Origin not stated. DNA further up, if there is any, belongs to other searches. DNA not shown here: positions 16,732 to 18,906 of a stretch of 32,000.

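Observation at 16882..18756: One-component fusion: XRE HTH + unknown 260-aa domain + glycine/sarcosine-N-methyltransferase-like enzyme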

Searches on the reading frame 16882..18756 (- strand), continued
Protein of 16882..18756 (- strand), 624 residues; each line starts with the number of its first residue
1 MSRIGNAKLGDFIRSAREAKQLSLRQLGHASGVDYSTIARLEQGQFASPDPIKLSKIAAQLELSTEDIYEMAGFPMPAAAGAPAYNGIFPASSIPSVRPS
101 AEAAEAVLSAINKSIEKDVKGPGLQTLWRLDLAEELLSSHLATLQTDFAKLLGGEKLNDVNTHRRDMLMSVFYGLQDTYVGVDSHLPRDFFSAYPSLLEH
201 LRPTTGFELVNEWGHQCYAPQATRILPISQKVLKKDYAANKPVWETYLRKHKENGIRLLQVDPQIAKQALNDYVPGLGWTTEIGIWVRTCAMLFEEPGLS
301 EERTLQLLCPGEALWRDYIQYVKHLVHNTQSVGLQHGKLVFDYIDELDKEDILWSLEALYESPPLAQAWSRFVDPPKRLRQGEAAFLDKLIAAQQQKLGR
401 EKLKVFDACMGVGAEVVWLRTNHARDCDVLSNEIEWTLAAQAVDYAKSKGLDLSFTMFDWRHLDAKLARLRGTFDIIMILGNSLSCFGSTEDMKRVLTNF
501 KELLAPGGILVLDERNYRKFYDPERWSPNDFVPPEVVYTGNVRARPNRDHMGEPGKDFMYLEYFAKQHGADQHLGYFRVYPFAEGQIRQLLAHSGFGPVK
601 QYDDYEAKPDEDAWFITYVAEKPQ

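Call 108: search_solved_structures(query=L024:661-1284:+, max_evalue=1)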
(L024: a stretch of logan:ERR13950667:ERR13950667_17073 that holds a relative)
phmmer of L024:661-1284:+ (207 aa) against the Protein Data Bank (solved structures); distinct sequences matched with E-value up to 1: 0.
